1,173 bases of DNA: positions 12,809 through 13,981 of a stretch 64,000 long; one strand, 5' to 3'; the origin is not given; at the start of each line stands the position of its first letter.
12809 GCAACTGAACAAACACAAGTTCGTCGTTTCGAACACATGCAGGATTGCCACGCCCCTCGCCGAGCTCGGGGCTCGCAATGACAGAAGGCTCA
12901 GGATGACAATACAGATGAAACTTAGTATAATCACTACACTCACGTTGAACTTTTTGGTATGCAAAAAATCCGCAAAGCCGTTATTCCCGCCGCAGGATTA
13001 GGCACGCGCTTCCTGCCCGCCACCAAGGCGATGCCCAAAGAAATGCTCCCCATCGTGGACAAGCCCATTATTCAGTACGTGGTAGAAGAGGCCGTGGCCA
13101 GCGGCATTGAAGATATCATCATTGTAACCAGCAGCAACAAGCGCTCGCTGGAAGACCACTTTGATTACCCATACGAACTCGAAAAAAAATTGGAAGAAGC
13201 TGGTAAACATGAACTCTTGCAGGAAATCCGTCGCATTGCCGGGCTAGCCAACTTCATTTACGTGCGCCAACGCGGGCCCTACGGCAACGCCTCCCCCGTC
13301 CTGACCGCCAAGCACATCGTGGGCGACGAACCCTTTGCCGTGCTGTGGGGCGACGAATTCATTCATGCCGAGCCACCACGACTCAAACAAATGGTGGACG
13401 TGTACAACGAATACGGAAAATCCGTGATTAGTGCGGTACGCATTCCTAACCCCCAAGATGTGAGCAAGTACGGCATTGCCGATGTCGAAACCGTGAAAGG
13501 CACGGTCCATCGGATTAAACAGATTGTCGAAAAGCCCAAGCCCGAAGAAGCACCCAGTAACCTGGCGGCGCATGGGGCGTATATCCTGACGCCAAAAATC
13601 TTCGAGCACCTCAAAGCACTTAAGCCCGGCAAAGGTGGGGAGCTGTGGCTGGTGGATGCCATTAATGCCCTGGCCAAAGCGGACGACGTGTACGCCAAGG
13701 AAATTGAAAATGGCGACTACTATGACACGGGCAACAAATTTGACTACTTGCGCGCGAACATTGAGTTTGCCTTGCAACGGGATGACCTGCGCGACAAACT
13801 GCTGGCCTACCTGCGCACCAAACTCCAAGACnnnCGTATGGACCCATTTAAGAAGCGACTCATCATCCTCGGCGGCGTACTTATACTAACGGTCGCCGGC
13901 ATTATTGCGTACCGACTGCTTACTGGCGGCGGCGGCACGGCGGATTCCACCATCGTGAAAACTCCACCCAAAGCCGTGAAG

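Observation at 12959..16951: galU, an orphan solute-binding protein and three pilin-like paralogues form one tight unit; one pilin-like protein is fused to a peptidoglycan-binding domain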

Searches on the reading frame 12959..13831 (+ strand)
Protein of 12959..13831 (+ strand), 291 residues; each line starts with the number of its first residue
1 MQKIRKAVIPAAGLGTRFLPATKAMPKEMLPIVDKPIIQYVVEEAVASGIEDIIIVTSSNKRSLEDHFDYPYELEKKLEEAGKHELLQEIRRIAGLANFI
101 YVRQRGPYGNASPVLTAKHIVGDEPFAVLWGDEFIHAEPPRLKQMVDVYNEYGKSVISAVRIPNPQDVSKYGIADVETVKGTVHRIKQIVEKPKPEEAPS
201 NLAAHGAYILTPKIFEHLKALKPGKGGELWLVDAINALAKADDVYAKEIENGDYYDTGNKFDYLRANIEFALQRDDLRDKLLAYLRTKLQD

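Call 3: search_protein_families(library=pfam, proteins=[window:12959-13831:+], max_evalue=1)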
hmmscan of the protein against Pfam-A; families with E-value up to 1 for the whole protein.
window:12959-13831:+ (291 aa): 4 families
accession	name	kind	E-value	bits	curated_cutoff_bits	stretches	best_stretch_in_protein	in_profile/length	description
PF00483.29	NTP_transferase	-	1.6e-37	129.8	21.2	1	6-268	1-240/245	Nucleotidyl transferase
PF12804.13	NTP_transf_3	-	3.8e-06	27.6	27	1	7-62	1-51/160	MobA-like NTP transferase domain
PF02348.25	CTP_transf_3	-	0.00044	20.6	22.6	1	27-62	16-51/217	Cytidylyltransferase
PF01128.25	IspD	-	0.00056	20.2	27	1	7-62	3-56/221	2-C-methyl-D-erythritol 4-phosphate cytidylyltransferase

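Call 4: search_protein_families(library=ncbifam, proteins=[window:12959-13831:+], max_evalue=1)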
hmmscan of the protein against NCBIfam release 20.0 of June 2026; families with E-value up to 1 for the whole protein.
window:12959-13831:+ (291 aa): 45 families (the best 25 are shown)
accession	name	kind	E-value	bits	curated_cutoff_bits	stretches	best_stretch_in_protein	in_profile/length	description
TIGR01099.1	galU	equivalog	6.2e-104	347.2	326.8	1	4-266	1-261/261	UTP--glucose-1-phosphate uridylyltransferase GalU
NF009928.0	PRK13389.1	equivalog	7.8e-70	235.4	548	1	2-289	6-298/302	UTP--glucose-1-phosphate uridylyltransferase GalU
NF007516.0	PRK10122.1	equivalog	2.4e-65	220.6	534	1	6-274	5-280/297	UTP--glucose-1-phosphate uridylyltransferase GalF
TIGR01105.1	galF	equivalog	3e-61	207.2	659.2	1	6-273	5-279/297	GalU regulator GalF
TIGR01208.1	rmlA_long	equivalog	6e-39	133.9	320.25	1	6-268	1-232/353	glucose-1-phosphate thymidylyltransferase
TIGR03992.1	Arch_glmU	subfamily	1.6e-37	129.3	292.1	1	6-269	2-226/393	bifunctional sugar-1-phosphate nucleotidylyltransferase/acetyltransferase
NF041313.1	UDPGP_AglF_Halo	equivalog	5e-28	98.1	400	2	100-259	74-223/234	UTP--glucose-1-phosphate uridylyltransferase AglF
NF041173.1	Sug_nt_acttase_Thmprot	equivalog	9.7e-25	87.3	600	1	6-269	2-226/405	bifunctional sugar-1-phosphate nucleotidylyltransferase/acetyltransferase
TIGR01207.1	rmlA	equivalog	7.4e-20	71.2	360.65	1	6-259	1-225/286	glucose-1-phosphate thymidylyltransferase RfbA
NF012024.0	PRK15480.1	equivalog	1.6e-19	70.2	588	1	3-236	2-204/292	glucose-1-phosphate thymidylyltransferase RfbA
NF045761.1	NAMPUrTaseMurU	equivalog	1.2e-13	51.4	250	2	6-65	2-61/226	N-acetylmuramate alpha-1-phosphate uridylyltransferase MurU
TIGR01173.1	glmU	equivalog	4.7e-11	42.2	366.85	1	6-249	2-212/452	bifunctional UDP-N-acetylglucosamine diphosphorylase/glucosamine-1-phosphate N-acetyltransferase GlmU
TIGR02091.1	glgC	equivalog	5.9e-10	38.7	424.9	1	7-249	3-239/364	glucose-1-phosphate adenylyltransferase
TIGR02623.1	G1P_cyt_trans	equivalog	1.6e-09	37.6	300.25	1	6-220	2-201/255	glucose-1-phosphate cytidylyltransferase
NF052502.1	man1P_GTase_Rv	exception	3e-09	36.2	440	1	6-79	2-75/352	mannose-1-phosphate guanylyltransferase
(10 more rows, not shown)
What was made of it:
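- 12959..13834 (+): galU, UTP-glucose-1-phosphate uridylyltransferase (291 aa). TIGR01099 347 bits against a cut-off of 327 (call 4).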
